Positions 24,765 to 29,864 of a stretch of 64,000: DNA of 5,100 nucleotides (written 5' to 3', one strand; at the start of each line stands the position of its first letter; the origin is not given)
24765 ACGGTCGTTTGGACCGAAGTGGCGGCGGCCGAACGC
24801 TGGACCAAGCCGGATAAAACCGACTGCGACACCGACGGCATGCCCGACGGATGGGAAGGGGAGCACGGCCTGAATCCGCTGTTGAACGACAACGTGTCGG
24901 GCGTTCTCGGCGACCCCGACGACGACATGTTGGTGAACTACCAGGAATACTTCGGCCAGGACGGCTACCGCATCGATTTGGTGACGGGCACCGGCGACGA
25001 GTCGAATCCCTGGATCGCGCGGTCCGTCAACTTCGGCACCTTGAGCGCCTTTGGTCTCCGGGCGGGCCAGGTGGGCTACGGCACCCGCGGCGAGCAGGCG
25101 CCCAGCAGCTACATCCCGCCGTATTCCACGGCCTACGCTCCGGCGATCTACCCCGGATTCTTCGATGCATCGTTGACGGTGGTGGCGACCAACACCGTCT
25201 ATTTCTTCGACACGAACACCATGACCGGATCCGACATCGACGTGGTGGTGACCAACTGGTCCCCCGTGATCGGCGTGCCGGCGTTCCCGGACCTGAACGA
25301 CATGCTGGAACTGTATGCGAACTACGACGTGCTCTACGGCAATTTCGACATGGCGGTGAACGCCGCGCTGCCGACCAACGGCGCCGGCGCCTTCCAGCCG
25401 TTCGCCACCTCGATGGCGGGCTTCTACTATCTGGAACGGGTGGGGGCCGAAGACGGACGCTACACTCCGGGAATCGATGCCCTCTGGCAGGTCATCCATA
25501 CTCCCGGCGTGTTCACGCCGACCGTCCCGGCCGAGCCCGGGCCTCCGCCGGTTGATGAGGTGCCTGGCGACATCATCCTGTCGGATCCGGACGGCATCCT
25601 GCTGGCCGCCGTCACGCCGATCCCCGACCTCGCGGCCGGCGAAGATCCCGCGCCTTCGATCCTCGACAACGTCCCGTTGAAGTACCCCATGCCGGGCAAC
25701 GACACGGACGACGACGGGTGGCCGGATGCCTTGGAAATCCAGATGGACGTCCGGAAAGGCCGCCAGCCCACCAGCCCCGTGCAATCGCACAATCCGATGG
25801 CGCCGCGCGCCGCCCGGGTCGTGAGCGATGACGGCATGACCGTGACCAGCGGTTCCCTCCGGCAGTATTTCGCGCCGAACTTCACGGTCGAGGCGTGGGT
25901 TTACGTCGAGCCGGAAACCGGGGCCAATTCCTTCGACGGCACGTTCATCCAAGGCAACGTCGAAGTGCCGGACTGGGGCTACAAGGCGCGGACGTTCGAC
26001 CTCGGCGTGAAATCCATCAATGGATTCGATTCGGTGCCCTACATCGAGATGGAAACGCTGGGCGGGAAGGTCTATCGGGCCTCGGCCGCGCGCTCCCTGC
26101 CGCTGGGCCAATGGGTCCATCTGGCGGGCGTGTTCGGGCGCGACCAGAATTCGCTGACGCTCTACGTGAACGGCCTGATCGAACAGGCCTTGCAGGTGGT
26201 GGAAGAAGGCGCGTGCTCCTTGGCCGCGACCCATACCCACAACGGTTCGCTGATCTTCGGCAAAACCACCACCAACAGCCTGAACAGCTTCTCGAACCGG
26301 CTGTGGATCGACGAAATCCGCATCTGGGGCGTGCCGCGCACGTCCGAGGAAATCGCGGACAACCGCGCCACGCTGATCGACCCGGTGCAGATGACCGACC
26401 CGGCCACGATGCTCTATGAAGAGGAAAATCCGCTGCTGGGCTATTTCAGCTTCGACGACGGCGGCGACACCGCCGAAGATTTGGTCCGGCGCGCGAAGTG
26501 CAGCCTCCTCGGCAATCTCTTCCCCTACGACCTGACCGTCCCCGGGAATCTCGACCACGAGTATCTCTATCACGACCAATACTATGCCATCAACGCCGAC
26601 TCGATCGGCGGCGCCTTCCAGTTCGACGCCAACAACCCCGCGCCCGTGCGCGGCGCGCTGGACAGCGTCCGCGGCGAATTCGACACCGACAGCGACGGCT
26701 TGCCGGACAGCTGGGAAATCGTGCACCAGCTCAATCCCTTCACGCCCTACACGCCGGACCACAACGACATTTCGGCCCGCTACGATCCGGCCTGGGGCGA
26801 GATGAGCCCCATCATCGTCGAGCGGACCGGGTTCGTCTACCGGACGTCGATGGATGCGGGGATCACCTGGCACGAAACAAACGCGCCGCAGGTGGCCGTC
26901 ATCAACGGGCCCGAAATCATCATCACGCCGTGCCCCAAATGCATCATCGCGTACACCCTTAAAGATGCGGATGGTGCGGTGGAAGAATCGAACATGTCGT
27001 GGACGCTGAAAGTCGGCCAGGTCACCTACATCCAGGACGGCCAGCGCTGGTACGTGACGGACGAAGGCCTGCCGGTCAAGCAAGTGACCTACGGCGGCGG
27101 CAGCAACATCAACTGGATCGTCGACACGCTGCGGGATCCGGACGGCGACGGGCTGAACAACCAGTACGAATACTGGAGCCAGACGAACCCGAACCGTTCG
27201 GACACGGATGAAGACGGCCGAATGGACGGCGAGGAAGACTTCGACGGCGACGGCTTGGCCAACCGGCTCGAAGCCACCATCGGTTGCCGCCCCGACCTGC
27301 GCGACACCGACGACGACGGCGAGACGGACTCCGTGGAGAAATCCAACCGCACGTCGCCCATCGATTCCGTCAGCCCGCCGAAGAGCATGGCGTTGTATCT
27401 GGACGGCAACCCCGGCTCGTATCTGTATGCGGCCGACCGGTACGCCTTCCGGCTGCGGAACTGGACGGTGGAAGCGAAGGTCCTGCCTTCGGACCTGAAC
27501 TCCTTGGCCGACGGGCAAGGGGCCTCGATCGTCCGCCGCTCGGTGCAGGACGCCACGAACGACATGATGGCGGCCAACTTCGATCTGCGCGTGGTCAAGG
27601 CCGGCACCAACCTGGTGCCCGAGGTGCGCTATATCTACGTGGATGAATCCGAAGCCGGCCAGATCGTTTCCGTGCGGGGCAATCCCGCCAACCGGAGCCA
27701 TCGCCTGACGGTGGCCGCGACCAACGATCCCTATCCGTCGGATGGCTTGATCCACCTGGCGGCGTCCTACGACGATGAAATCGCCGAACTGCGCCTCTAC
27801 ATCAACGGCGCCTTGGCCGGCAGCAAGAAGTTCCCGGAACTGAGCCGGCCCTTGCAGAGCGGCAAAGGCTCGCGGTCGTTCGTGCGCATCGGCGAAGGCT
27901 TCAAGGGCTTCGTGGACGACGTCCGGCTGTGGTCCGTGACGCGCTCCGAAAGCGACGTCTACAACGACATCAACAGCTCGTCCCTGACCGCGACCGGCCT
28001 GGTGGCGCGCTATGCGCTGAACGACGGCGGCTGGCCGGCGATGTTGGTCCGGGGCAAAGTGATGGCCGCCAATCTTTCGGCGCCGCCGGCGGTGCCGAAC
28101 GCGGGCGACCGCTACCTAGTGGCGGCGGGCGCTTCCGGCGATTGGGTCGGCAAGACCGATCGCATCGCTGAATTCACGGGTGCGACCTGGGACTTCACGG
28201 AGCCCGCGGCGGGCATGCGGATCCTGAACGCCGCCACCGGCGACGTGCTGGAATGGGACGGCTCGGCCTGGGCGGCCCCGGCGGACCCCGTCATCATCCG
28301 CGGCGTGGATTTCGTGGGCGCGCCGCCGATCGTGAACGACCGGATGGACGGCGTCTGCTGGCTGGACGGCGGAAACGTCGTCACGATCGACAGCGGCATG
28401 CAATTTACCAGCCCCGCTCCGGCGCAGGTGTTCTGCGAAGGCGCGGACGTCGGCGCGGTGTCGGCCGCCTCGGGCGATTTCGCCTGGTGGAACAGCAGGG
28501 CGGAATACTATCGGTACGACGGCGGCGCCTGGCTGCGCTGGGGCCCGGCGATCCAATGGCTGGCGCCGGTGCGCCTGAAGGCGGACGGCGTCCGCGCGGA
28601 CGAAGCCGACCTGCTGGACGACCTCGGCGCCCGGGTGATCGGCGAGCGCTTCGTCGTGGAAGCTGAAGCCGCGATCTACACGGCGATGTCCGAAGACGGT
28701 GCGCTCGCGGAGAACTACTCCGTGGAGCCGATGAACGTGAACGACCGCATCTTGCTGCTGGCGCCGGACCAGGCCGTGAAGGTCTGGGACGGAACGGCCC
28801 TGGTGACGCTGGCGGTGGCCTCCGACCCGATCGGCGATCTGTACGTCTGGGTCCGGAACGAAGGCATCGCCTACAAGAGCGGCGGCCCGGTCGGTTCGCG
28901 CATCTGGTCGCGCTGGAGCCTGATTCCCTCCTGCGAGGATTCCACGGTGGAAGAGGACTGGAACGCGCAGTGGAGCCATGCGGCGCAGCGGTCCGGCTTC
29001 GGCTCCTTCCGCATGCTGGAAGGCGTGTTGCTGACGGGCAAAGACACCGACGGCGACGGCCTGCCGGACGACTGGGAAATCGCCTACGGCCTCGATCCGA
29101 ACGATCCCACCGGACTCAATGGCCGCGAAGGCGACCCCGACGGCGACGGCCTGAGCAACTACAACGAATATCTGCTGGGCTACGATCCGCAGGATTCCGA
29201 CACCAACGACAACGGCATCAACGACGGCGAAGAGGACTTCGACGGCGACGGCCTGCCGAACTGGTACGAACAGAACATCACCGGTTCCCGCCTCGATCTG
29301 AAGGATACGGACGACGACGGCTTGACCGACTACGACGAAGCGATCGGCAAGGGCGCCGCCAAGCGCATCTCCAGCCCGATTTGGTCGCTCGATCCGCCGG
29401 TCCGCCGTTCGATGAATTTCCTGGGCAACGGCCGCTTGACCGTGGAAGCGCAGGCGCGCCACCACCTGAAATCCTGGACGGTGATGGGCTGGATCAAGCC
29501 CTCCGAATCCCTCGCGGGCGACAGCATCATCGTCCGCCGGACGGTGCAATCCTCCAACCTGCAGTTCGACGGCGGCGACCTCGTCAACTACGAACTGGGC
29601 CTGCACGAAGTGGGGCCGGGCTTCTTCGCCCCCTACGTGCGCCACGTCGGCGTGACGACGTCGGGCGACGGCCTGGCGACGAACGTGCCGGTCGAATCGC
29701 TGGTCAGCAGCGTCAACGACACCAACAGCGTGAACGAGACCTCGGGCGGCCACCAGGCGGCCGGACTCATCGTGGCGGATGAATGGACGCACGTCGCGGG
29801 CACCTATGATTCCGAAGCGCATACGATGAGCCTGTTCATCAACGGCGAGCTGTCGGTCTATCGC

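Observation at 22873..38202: Giant (~4,500 aa, 13.6 kb) modular exoprotein locus with dedicated small partners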

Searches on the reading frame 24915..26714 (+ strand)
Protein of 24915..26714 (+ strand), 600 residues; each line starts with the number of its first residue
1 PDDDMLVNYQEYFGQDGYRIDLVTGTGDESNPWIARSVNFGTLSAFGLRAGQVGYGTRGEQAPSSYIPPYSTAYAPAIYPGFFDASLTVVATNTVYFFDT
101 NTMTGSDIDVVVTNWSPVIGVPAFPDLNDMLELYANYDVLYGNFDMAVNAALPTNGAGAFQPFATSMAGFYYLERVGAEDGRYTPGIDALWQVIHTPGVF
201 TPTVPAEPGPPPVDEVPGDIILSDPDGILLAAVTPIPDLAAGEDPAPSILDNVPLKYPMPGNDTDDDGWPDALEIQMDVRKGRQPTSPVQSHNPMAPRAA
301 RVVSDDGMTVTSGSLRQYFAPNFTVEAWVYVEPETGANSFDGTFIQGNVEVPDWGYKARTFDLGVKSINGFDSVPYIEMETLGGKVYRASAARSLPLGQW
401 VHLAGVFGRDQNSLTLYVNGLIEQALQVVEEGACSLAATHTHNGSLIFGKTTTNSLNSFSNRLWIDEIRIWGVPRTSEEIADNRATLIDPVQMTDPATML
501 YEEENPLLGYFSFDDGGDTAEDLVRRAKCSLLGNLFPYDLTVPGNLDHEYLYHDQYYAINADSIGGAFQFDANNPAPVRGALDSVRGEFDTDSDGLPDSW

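Call 6: search_protein_families(library=pfam, proteins=[window:24915-26714:+], max_evalue=0.01)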
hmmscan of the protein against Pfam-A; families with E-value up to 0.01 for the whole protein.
window:24915-26714:+ (600 aa): 1 family
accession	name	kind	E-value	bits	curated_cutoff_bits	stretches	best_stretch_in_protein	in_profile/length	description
PF13385.13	Laminin_G_3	-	1.5e-14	54.8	27.6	1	305-481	4-151/151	Concanavalin A-like lectin/glucanases superfamily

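Call 30: search_protein_families(library=ncbifam, proteins=[window:24915-26714:+], max_evalue=0.01)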
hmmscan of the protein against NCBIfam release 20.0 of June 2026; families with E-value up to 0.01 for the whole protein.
window:24915-26714:+ (600 aa): 0 families

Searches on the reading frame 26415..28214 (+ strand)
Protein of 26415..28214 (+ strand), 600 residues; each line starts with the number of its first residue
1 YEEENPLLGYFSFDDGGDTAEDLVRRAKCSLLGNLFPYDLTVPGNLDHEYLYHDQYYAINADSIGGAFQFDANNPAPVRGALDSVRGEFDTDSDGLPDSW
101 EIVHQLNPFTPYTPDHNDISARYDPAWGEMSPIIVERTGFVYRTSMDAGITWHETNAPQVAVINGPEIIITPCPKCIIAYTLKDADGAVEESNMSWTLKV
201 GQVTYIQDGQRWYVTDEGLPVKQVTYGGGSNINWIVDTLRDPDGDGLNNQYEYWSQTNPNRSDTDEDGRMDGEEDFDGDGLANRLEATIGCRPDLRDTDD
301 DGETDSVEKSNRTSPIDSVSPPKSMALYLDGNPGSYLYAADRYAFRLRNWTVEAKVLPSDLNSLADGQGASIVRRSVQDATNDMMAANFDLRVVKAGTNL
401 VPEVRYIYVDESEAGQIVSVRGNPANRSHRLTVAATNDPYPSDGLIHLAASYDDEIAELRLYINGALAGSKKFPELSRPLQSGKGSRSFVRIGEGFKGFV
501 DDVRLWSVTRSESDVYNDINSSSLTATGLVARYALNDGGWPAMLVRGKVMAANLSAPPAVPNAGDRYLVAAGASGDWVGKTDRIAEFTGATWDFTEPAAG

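Call 6: search_protein_families(library=pfam, proteins=[window:26415-28214:+], max_evalue=0.01)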
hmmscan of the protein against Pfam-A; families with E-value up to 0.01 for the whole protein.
window:26415-28214:+ (600 aa): 3 families
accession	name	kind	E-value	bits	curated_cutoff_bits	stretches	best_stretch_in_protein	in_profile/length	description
PF10983.13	DUF2793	-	2e-12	47.2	27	1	543-600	10-67/87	Protein of unknown function (DUF2793)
PF13385.13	Laminin_G_3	-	1.3e-10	42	27.6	1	404-515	45-150/151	Concanavalin A-like lectin/glucanases superfamily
PF18884.5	TSP3_bac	-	1.7e-06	28.2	25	0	241-261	1-21/22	Bacterial TSP3 repeat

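Call 30: search_protein_families(library=ncbifam, proteins=[window:26415-28214:+], max_evalue=0.01)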
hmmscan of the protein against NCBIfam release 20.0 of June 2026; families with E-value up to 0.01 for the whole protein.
window:26415-28214:+ (600 aa): 2 families
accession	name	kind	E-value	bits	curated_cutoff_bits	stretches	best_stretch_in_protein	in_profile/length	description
NF033765.2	gliding_CglD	equivalog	9.9e-09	33.5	400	1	239-315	205-284/1124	adventurous gliding motility lipoprotein CglD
NF042425.1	Amuc_1099_fam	equivalog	0.0046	16.6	50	0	240-260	128-148/321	Amuc_1099 family pilus-like system protein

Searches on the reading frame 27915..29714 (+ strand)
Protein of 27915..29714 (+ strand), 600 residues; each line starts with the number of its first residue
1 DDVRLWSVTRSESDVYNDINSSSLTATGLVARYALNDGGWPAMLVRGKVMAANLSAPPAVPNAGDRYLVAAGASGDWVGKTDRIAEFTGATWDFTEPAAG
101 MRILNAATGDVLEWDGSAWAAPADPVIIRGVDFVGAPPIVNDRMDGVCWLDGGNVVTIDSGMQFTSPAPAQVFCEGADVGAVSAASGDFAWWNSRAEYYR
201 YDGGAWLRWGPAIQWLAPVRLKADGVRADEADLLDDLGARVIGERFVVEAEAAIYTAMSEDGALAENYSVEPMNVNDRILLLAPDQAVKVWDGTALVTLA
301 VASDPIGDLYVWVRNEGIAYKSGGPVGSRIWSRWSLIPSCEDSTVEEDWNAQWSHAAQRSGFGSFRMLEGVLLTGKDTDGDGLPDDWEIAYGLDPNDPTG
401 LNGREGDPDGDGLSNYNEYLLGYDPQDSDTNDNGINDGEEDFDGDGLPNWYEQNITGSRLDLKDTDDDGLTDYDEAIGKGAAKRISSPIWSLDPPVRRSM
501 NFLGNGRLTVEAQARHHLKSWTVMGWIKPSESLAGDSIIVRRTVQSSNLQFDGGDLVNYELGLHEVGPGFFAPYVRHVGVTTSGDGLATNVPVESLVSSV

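Call 6: search_protein_families(library=pfam, proteins=[window:27915-29714:+], max_evalue=0.01)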
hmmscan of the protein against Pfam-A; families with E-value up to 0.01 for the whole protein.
window:27915-29714:+ (600 aa): 2 families
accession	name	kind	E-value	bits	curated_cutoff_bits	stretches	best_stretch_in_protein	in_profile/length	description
PF10983.13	DUF2793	-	2e-18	66.5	27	1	43-119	10-86/87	Protein of unknown function (DUF2793)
PF18884.5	TSP3_bac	-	8.2e-08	32.4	25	1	377-398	1-22/22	Bacterial TSP3 repeat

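Call 30: search_protein_families(library=ncbifam, proteins=[window:27915-29714:+], max_evalue=0.01)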
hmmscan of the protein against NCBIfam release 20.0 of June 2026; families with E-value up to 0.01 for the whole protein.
window:27915-29714:+ (600 aa): 2 families
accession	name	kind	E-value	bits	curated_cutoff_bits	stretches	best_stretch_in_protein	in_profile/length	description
NF033765.2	gliding_CglD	equivalog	2.7e-05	22.2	400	1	376-476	176-278/1124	adventurous gliding motility lipoprotein CglD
NF047639.1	throspo3_MtsD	equivalog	0.0018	16.5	800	1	377-429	482-531/651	cell-cell cohesion protein MtsD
